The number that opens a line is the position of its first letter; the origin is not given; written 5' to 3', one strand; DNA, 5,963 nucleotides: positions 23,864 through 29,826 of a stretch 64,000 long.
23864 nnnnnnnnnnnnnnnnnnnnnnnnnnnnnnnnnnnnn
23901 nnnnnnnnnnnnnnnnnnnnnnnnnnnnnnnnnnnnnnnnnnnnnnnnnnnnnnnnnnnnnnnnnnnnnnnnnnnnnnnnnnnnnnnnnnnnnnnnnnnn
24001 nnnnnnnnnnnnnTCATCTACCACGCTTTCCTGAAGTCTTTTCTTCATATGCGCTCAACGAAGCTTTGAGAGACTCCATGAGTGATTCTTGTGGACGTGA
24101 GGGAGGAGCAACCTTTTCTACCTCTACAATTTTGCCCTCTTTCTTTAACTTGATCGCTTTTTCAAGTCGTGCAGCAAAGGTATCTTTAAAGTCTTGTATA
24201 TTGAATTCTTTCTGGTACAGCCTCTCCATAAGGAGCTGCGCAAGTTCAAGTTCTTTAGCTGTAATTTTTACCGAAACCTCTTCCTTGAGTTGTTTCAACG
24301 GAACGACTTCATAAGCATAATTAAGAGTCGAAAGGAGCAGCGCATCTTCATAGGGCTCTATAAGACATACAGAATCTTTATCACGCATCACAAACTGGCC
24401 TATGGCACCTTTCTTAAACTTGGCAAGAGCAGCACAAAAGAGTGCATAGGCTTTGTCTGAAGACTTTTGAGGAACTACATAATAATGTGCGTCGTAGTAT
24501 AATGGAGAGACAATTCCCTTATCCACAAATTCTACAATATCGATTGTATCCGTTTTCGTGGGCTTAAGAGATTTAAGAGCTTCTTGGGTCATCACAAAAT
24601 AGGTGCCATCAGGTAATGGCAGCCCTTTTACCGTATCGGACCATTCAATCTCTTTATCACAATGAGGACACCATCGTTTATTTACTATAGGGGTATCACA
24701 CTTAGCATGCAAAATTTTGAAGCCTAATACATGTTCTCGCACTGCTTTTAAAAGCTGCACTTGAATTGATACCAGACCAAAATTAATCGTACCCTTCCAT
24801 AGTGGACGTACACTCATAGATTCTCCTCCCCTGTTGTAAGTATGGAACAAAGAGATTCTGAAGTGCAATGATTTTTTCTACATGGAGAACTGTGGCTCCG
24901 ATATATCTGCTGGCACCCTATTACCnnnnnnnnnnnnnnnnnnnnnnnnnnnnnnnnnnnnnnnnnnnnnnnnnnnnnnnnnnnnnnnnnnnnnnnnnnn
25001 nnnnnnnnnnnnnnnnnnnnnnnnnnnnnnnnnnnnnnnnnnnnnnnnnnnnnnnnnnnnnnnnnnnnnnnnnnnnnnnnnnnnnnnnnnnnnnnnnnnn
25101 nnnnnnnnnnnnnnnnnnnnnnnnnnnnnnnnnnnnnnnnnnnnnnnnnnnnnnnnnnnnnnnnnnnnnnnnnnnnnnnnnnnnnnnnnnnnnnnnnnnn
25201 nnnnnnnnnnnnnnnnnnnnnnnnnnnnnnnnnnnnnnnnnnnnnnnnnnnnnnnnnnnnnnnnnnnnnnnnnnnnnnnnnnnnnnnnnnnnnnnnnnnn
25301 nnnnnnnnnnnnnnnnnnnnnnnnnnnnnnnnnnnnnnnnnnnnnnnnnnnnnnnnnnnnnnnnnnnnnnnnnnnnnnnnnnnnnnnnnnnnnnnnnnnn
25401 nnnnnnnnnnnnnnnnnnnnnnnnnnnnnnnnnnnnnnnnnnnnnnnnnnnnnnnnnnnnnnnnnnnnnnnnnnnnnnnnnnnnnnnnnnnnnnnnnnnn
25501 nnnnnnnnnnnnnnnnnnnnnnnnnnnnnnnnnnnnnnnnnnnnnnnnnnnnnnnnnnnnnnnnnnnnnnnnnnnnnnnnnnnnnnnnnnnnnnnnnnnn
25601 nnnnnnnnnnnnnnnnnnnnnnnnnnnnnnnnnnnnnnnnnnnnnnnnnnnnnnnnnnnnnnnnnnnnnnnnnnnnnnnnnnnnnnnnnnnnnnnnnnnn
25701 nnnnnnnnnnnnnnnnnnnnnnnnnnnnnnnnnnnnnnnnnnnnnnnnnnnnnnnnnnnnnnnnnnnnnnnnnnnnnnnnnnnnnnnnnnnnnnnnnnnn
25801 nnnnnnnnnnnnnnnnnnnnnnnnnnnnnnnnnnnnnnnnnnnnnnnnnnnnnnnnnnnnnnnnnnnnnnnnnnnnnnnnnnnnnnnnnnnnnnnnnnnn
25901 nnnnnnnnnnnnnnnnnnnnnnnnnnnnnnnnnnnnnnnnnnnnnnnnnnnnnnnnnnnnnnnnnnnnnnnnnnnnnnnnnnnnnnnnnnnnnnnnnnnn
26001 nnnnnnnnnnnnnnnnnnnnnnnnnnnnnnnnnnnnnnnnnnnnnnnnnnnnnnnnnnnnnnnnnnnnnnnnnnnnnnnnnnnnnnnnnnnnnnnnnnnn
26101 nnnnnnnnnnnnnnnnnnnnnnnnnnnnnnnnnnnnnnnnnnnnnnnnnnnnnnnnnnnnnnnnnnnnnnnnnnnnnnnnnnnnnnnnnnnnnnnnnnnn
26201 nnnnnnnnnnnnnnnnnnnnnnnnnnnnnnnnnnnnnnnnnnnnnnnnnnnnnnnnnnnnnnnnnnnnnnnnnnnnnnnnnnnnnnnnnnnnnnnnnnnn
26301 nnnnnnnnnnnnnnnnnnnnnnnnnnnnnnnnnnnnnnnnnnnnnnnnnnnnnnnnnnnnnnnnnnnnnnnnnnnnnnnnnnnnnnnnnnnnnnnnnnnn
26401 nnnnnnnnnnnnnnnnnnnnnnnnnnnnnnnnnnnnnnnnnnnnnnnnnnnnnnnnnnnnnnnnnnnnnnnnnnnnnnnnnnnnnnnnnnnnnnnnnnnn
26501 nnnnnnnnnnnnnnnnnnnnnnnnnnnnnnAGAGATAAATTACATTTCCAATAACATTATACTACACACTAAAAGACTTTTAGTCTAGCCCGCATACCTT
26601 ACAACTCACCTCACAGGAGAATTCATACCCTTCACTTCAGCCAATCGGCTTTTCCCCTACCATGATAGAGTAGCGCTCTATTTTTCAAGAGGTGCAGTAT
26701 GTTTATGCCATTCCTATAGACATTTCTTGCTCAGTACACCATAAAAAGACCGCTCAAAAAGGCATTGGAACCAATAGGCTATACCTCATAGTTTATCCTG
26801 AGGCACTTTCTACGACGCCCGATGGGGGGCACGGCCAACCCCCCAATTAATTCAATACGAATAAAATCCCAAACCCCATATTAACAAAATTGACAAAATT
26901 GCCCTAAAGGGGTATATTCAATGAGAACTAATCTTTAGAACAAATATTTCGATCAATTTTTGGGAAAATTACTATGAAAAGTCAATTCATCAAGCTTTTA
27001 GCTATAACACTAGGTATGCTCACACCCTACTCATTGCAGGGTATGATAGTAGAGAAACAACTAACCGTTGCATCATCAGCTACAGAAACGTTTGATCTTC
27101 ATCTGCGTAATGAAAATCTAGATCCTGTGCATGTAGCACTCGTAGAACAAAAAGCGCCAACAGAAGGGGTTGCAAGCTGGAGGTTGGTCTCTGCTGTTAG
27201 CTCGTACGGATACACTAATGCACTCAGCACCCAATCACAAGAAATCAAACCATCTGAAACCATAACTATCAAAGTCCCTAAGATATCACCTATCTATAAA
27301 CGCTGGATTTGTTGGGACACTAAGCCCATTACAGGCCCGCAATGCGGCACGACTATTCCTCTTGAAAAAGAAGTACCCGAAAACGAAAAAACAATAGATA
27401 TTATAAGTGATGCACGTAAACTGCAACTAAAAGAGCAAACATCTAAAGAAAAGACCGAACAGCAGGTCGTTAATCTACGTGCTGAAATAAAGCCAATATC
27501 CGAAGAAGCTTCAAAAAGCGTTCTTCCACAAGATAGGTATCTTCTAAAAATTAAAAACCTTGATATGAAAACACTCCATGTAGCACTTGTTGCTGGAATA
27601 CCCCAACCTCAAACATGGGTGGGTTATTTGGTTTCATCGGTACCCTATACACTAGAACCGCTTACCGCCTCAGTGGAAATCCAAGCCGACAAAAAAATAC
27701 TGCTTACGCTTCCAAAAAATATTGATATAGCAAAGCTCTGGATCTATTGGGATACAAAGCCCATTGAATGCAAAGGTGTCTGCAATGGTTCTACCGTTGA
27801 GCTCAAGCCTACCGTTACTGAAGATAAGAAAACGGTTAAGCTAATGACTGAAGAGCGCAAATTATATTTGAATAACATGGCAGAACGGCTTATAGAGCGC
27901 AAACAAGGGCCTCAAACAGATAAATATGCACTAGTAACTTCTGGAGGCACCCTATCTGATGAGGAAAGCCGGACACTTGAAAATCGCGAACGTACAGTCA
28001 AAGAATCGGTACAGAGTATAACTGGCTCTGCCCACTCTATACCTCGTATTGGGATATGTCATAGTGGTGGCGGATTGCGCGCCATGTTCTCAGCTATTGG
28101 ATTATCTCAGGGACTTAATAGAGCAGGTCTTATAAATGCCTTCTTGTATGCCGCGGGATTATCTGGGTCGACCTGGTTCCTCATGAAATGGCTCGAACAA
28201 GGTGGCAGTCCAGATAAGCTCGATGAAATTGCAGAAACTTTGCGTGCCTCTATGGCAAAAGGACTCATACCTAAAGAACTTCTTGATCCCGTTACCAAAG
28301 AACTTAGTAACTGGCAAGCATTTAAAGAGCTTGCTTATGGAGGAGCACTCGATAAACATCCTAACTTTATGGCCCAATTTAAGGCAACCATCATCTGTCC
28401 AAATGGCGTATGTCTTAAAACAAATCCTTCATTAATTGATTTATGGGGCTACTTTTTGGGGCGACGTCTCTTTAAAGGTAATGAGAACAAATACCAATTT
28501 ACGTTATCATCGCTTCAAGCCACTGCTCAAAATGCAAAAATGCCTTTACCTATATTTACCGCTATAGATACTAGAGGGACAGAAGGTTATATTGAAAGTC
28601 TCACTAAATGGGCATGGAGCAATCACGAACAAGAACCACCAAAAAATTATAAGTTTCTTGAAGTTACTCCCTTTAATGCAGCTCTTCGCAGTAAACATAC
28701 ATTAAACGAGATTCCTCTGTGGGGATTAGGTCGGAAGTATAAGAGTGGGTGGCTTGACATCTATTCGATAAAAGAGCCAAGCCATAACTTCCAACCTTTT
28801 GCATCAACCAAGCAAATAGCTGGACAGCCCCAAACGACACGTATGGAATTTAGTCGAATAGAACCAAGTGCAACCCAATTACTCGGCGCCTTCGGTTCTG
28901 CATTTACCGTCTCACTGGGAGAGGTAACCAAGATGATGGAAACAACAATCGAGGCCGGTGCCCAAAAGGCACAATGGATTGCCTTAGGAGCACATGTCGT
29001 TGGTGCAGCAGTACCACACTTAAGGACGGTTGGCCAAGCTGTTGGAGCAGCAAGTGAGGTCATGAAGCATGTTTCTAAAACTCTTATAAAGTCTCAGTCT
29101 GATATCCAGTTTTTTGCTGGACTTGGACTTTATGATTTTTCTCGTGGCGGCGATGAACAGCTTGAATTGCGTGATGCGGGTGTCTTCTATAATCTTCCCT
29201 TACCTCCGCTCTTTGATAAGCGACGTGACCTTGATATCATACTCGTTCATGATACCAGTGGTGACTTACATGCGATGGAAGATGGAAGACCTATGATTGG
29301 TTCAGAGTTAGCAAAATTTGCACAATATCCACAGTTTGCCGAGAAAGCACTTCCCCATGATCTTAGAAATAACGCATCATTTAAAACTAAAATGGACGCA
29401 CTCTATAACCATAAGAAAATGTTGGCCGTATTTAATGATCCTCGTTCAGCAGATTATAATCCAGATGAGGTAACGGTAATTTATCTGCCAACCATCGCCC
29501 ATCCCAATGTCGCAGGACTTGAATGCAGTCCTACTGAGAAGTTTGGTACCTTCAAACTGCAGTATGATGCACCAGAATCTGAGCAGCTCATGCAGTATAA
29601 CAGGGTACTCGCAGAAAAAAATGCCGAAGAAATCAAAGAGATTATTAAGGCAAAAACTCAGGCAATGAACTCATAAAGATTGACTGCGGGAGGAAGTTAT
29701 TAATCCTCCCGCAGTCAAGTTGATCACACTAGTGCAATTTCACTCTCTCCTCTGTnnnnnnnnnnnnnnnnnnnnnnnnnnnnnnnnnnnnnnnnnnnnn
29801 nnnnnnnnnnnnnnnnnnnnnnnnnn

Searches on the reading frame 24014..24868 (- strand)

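Call 64: search_protein_families(library=pfam, proteins=[window:24014-24868:-], max_evalue=0.0001)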
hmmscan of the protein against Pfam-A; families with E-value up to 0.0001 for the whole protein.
window:24014-24868:- (284 aa): 1 family
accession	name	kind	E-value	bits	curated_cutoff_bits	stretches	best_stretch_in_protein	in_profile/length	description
PF02735.22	Ku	-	5.3e-37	128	25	1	30-208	2-189/190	Ku70/Ku80 beta-barrel domain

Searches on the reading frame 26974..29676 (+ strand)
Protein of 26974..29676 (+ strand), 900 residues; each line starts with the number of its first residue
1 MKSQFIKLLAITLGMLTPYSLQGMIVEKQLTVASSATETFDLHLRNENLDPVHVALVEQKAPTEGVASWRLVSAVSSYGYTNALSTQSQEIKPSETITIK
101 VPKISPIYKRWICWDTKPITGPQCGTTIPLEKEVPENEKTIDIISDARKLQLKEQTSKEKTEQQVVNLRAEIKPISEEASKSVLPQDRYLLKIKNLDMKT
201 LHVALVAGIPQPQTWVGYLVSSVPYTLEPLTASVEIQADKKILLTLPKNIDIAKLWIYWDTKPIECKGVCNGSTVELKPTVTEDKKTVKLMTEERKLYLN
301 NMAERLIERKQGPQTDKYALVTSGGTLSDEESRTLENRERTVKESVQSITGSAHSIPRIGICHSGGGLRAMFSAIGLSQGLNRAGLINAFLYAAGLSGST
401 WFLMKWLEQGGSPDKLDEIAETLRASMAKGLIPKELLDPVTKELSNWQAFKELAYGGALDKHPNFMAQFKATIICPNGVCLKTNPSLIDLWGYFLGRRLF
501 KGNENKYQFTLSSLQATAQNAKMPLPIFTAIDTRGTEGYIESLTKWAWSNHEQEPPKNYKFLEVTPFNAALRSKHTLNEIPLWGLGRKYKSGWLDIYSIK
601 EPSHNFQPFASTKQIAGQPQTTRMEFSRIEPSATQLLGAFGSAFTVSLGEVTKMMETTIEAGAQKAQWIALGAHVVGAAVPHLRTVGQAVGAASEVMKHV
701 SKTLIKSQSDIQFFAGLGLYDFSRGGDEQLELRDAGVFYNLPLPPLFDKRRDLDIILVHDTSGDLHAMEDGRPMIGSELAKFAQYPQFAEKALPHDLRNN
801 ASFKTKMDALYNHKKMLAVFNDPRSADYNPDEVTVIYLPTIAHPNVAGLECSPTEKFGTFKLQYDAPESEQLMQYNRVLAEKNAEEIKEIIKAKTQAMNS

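Call 8: search_protein_families(library=ncbifam, proteins=[window:26974-29676:+], max_evalue=0.00001)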
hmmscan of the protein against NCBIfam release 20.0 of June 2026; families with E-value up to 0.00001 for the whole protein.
window:26974-29676:+ (900 aa): 0 families

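Call 64: search_protein_families(library=pfam, proteins=[window:26974-29676:+], max_evalue=0.0001)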
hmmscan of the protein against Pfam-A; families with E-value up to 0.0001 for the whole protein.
window:26974-29676:+ (900 aa): 1 family
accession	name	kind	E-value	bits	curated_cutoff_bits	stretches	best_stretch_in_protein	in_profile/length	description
PF01735.24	PLA2_B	-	7.2e-17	61.4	23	2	484-534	114-166/491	Lysophospholipase catalytic domain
